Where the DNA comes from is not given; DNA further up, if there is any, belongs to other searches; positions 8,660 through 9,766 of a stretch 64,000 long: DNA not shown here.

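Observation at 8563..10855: HindIII-like R-M cassette inserted with a ~90-bp long target duplication that copies the 3' end of an ABC ATPase gene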

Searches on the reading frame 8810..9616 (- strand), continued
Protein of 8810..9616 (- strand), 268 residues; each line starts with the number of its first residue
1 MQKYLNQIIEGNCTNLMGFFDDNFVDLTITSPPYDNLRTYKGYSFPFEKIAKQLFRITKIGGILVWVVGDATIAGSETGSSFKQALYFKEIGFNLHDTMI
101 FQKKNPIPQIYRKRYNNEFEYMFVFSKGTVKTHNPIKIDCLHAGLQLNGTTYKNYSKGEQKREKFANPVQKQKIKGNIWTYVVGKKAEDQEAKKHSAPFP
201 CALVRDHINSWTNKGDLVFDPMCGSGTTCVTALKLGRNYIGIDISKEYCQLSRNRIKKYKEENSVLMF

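Call 60: search_solved_structures(query=window:8810-9616:-, max_evalue=1e-10, show_alignments=5)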
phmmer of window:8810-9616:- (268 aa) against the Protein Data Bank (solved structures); distinct sequences matched with E-value up to 1e-10: 7.
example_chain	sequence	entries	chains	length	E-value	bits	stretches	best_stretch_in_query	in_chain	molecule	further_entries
2zie_A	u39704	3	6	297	1e-18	71.1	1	10-257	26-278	Putative modification methylase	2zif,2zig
8s9m_A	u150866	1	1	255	2e-16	63.5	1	157-260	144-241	DNA cytosine-N4 methyltransferase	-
8s9n_A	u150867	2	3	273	2.2e-16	63.4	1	157-260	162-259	DNA cytosine-N4 methyltransferase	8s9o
6pbd_A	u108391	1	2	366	4.3e-14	55.9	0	35-258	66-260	Modification methylase CcrMI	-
5hek_A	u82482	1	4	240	9.2e-14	54.8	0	190-261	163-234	Adenine specific DNA methyltransferase (DpnA)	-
5hfj_A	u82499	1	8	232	2.8e-13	53.2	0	191-257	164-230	Adenine specific DNA methyltransferase (DpnA)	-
1g60_A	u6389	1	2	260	3e-13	53.1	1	5-251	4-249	Adenine-specific Methyltransferase MboIIA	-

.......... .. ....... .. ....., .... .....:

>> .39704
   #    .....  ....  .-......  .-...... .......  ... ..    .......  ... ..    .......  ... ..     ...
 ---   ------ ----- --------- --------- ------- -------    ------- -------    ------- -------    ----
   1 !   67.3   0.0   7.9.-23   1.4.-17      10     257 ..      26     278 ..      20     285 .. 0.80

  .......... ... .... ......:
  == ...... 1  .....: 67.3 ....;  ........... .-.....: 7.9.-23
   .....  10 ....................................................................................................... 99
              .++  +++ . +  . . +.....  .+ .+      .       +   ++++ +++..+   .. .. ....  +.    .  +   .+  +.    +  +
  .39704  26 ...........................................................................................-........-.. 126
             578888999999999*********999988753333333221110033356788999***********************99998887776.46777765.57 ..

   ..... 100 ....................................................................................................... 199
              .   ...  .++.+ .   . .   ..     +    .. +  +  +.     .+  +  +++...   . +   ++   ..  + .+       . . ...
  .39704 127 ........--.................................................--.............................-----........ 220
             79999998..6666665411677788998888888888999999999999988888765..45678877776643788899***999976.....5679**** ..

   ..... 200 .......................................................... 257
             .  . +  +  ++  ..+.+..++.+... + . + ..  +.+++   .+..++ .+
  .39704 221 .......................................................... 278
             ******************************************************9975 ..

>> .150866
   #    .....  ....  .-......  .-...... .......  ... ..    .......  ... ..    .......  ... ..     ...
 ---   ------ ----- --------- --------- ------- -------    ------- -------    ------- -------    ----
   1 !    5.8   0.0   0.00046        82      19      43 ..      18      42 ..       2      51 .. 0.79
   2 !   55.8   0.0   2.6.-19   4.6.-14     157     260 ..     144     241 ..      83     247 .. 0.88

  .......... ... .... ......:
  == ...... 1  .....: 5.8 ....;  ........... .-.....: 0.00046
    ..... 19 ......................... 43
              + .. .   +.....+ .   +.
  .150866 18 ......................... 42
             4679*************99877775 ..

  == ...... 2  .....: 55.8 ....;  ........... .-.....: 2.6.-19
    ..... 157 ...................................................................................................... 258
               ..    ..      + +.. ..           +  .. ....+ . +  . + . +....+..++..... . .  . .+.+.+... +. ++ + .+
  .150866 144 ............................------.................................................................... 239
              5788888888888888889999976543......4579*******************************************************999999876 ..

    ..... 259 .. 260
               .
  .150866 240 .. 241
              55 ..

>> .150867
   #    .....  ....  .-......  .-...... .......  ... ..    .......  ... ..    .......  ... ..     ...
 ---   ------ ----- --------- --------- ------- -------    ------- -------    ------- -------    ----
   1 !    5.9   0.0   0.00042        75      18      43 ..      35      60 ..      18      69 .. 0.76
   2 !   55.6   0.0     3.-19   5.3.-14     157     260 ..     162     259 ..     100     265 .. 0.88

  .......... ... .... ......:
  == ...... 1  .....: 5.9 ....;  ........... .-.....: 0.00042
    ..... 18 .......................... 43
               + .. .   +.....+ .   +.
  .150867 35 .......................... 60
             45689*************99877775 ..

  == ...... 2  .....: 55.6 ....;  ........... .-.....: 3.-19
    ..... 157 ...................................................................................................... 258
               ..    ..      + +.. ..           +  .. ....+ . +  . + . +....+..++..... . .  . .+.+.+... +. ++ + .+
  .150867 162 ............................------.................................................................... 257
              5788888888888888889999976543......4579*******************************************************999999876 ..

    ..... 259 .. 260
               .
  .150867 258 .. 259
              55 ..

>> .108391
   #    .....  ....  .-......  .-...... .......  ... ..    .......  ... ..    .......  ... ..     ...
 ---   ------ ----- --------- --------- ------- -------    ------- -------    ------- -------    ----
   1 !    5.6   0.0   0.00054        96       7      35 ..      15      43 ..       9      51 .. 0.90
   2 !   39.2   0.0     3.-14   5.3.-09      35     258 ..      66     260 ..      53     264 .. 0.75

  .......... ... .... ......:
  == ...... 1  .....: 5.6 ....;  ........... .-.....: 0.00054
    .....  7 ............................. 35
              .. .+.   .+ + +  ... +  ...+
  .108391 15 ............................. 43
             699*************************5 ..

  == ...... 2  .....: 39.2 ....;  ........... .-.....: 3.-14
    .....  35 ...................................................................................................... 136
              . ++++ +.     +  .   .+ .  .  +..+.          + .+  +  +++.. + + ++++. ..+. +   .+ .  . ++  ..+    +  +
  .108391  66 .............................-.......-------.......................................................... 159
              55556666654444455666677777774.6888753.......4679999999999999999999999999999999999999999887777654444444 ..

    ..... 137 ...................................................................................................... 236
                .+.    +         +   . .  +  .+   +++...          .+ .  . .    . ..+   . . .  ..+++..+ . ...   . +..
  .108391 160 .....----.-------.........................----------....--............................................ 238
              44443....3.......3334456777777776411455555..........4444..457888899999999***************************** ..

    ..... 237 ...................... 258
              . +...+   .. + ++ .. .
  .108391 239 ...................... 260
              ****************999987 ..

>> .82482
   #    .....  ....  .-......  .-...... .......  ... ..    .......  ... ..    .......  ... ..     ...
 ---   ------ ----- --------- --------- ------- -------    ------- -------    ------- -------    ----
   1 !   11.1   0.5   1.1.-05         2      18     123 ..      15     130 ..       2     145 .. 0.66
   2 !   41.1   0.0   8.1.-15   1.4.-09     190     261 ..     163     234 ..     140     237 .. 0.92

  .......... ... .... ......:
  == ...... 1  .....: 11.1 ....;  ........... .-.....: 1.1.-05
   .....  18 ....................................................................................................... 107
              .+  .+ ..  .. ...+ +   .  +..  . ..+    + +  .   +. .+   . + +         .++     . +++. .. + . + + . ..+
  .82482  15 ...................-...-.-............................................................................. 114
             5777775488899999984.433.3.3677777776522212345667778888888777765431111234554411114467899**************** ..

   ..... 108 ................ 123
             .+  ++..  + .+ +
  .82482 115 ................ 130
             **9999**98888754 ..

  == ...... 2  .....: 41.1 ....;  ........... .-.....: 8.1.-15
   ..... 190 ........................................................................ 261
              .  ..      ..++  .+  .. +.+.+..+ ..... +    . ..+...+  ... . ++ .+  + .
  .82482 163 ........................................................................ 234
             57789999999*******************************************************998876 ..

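Call 66: search_protein_families(library=padloc, proteins=[window:8810-9616:-], max_evalue=0.001)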
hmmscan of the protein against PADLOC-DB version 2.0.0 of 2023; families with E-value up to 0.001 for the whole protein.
window:8810-9616:- (268 aa): 68 families (the best 25 are shown)
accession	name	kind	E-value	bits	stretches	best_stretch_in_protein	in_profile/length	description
PDLC03714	oMTase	-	1.1e-73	246.1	1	5-259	3-260/279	orphan methyltransferase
PDLC03353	MTase_II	-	7.4e-56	187.6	1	4-263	8-257/260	Type II methyltransferase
PDLC03387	MTase_II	-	1.8e-40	136.9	2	82-260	129-280/289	Type II methyltransferase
PDLC03371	MTase_II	-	1.4e-39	134.2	2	81-262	100-258/260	Type II methyltransferase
PDLC03350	MTase_II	-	1.3e-27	95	2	157-261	192-300/312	Type II methyltransferase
PDLC03299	MTase_II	-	7.5e-25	86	1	6-263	15-267/296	Type II methyltransferase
PDLC03216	MTase_II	-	1e-24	85.2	1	82-263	103-262/364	Type II methyltransferase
PDLC03738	oMTase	-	3.1e-21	73.5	1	188-261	197-270/376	orphan methyltransferase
PDLC03260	MTase_II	-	3.4e-21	73.6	2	172-258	228-309/349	Type II methyltransferase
PDLC03283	MTase_II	-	9.9e-21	72.4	1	46-261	68-276/352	Type II methyltransferase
PDLC03230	MTase_II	-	2.7e-20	71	1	3-263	33-289/360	Type II methyltransferase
PDLC03228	MTase_II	-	2.7e-19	67.9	1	193-257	142-206/227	Type II methyltransferase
PDLC03251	MTase_II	-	3.2e-18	64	1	5-265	4-275/282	Type II methyltransferase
PDLC03363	MTase_II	-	2.5e-17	61.2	1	176-260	39-122/294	Type II methyltransferase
PDLC03252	MTase_II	-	6.8e-16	56.5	1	162-260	265-357/365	Type II methyltransferase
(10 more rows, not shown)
